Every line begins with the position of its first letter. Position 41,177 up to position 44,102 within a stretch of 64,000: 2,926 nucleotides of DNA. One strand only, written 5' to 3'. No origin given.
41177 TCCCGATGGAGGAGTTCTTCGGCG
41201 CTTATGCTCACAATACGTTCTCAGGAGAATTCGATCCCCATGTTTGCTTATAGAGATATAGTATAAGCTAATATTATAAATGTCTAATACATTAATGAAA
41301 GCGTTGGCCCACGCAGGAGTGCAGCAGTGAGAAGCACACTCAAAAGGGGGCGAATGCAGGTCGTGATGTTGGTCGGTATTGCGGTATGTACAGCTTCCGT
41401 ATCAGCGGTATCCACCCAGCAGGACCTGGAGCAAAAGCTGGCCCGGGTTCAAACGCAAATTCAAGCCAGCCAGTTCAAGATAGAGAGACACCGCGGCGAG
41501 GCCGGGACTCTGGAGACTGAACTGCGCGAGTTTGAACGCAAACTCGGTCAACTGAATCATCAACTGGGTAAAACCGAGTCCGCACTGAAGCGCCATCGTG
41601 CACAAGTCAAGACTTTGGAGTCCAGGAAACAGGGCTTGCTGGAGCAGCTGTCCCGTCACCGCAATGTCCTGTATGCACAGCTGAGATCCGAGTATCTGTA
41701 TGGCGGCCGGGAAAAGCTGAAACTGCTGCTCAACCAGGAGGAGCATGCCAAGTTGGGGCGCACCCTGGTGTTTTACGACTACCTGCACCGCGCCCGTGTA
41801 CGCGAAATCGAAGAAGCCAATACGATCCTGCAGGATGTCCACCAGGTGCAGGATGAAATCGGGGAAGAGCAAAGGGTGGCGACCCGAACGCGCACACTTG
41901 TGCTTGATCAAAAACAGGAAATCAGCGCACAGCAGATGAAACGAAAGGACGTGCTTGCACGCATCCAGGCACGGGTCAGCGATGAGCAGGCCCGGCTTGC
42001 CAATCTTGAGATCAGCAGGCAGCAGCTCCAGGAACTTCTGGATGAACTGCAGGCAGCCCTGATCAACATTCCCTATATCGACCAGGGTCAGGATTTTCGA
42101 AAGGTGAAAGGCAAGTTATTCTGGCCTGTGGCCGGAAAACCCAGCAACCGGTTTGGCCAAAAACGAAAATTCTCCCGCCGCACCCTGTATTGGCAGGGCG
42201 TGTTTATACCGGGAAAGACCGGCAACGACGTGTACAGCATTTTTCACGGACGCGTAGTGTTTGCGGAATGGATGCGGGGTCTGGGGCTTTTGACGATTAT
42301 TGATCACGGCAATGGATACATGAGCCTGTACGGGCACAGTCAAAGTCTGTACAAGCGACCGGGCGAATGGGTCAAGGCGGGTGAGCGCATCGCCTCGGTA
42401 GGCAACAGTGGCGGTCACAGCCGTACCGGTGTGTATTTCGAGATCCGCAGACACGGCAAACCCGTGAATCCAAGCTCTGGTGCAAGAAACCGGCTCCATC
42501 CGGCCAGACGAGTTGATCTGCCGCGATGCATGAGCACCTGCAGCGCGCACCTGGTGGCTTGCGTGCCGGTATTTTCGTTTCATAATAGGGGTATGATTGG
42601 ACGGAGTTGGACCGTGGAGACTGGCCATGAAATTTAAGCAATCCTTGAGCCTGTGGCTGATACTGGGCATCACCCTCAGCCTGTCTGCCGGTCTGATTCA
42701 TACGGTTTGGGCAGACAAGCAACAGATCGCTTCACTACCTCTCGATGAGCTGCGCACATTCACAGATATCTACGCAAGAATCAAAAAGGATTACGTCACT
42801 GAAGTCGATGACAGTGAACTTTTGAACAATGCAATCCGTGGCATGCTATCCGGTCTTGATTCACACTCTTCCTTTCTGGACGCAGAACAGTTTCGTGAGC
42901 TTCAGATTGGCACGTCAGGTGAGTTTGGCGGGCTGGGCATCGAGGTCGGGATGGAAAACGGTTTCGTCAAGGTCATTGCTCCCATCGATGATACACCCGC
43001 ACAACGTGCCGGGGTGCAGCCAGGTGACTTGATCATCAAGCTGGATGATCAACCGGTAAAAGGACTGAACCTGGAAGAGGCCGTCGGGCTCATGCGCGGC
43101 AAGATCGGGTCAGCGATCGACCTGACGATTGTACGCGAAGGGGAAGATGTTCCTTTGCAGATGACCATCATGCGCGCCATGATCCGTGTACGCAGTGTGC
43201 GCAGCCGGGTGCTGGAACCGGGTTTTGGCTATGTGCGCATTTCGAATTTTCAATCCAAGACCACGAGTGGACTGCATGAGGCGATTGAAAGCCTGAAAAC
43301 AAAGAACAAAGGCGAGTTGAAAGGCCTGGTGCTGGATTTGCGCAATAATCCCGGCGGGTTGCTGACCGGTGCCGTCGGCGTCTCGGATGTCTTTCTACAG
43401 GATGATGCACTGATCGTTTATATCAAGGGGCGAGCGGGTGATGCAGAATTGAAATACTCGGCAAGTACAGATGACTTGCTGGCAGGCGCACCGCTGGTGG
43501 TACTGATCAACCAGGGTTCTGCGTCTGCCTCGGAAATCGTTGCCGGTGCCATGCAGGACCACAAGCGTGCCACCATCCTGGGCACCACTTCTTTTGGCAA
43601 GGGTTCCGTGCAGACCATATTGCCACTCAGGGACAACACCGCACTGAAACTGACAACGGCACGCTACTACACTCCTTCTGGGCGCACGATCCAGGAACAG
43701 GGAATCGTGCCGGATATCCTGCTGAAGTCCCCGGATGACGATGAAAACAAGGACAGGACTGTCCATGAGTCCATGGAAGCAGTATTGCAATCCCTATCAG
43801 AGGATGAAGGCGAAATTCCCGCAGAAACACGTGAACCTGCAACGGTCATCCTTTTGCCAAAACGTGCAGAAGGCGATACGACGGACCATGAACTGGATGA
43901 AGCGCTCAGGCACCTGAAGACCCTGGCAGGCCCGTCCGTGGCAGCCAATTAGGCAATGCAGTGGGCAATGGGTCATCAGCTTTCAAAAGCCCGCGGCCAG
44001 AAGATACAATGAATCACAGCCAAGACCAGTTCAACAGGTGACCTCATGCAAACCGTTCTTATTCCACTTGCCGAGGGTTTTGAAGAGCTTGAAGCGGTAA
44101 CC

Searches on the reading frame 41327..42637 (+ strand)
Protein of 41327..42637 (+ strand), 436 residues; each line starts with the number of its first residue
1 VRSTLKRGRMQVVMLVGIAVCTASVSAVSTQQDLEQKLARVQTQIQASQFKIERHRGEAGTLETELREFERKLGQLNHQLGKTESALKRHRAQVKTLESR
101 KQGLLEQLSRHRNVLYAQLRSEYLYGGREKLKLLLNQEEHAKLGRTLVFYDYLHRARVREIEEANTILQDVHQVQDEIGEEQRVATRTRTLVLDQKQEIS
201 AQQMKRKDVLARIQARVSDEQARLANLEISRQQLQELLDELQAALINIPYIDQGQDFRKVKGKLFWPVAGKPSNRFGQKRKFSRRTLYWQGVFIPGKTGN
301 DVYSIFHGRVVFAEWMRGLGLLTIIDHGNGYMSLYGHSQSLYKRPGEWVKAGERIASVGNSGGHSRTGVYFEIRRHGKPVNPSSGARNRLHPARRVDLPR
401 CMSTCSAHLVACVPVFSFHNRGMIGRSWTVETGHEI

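Call 61: search_protein_families(library=pfam, proteins=[window:41327-42637:+], max_evalue=0.00001)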
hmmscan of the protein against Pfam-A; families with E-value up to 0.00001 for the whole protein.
window:41327-42637:+ (436 aa): 1 family
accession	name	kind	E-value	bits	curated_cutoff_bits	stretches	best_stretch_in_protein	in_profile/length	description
PF01551.29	Peptidase_M23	-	4.3e-26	91.4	28.7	1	289-382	3-96/96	Peptidase family M23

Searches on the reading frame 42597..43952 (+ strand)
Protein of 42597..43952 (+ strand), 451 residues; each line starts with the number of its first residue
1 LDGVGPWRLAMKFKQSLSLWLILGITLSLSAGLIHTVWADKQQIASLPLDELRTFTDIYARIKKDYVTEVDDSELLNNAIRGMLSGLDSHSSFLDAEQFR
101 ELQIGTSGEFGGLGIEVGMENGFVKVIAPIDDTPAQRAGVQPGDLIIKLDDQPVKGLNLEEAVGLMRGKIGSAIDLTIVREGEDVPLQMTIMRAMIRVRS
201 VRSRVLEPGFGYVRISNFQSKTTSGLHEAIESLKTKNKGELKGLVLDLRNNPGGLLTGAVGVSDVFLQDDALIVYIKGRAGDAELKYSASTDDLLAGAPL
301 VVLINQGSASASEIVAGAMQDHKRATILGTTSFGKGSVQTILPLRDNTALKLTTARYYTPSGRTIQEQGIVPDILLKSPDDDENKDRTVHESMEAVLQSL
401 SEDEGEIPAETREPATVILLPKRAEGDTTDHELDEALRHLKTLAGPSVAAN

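Call 61: search_protein_families(library=pfam, proteins=[window:42597-43952:+], max_evalue=0.00001)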
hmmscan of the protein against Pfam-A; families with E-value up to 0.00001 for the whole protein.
window:42597-43952:+ (451 aa): 5 families
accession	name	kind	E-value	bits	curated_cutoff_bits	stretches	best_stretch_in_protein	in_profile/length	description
PF03572.23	Peptidase_S41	-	1.4e-56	191.1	24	1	210-374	2-163/165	Peptidase family S41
PF13180.12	PDZ_2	-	1.6e-12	48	27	1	111-188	1-77/80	PDZ domain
PF17820.7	PDZ_6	-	3.7e-11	43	27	1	128-180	4-54/54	PDZ domain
PF00595.29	PDZ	-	3.2e-08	34.3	23.2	1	109-178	8-80/81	PDZ domain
PF22694.1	CtpB_N-like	-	4.9e-08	33.8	27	1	46-97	35-84/85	Activating protease CtpB N-terminal domain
